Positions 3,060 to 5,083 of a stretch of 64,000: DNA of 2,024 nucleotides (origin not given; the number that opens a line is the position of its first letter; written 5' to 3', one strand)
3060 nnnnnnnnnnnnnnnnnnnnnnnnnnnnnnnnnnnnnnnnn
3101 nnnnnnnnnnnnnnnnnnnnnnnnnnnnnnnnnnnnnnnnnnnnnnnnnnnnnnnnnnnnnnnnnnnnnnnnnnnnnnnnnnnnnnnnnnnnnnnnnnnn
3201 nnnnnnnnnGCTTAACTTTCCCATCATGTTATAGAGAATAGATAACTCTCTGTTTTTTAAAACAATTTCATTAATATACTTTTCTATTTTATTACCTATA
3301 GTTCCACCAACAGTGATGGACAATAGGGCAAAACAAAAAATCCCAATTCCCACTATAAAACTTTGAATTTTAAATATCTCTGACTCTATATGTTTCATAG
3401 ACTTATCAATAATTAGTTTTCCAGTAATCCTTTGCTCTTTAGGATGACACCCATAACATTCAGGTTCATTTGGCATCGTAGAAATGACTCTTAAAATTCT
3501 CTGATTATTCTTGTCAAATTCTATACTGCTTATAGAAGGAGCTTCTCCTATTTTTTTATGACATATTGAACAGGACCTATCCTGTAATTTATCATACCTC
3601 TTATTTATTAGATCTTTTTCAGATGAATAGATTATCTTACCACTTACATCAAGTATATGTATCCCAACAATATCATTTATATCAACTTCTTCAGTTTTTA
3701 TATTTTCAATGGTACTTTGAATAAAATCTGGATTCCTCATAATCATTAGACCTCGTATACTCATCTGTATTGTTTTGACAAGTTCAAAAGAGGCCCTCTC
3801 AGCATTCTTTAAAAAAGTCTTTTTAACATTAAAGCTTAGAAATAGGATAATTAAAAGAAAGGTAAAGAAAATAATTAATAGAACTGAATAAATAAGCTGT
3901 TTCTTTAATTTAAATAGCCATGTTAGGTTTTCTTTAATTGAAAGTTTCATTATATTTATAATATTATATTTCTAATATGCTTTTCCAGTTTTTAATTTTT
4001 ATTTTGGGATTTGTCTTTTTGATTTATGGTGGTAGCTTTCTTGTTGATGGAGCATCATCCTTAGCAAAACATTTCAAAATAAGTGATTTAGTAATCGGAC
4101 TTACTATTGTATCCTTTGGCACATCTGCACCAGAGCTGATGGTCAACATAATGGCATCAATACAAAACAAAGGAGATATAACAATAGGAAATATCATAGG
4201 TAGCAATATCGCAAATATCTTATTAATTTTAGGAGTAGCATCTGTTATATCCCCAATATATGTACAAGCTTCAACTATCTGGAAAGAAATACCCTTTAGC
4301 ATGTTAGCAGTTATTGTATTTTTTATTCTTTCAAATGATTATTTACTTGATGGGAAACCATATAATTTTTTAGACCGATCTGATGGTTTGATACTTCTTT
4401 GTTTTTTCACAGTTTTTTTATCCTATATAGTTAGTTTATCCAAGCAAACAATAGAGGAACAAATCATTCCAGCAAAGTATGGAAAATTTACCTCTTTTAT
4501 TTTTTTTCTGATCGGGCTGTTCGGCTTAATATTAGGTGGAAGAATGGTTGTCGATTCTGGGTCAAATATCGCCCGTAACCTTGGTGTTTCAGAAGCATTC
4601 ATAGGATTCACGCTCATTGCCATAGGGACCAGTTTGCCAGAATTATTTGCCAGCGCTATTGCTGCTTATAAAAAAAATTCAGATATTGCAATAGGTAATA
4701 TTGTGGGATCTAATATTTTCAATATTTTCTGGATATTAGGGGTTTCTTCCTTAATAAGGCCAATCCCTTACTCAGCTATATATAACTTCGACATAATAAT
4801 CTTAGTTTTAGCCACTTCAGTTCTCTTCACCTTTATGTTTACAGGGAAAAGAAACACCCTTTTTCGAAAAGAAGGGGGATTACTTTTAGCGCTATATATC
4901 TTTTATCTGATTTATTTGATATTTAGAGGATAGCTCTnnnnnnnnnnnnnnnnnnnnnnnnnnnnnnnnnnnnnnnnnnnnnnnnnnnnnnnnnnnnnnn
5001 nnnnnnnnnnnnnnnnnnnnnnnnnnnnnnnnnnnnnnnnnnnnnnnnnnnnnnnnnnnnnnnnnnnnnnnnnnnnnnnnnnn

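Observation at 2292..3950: Diguanylate cyclase with a periplasmic di-heme c-type sensor domain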

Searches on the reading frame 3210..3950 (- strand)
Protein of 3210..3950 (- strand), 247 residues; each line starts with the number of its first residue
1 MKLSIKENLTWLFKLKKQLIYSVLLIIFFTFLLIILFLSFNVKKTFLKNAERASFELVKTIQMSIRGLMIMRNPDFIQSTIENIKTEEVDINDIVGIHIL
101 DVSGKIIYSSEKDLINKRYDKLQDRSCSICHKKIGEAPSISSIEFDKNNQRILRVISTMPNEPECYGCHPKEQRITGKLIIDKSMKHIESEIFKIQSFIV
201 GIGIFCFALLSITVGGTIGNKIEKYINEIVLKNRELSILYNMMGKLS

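Call 6: find_homologous_proteins(query=window:3210-3950:-, max_evalue=0.001)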
Query seq(247 aa) (247 aa): 1 proteins with E <= 0.001 among 525 candidates.
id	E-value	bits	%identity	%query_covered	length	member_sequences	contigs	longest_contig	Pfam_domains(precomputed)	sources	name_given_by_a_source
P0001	4.7e-112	391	72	100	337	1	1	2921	-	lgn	-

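Call 46: find_encoding_contigs(protein=P0001, flank=3000, max_places=4)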
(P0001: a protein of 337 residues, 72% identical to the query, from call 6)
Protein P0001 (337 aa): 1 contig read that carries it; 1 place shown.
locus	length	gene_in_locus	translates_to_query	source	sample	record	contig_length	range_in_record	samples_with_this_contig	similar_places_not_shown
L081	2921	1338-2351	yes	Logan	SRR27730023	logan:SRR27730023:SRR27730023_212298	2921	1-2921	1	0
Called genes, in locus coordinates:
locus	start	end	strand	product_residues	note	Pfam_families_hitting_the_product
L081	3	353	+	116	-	?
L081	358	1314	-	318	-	PF01699:Na_Ca_ex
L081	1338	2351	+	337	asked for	-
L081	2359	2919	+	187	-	?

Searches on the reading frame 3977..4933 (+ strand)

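Call 51: search_protein_families(library=pfam, proteins=[window:3977-4933:+], max_evalue=0.01)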
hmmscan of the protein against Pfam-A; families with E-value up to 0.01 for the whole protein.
window:3977-4933:+ (318 aa): 1 family
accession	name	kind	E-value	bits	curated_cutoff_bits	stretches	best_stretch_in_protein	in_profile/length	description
PF01699.29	Na_Ca_ex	-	1.9e-67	226.4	24.9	2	173-315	2-150/151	Sodium/calcium exchanger protein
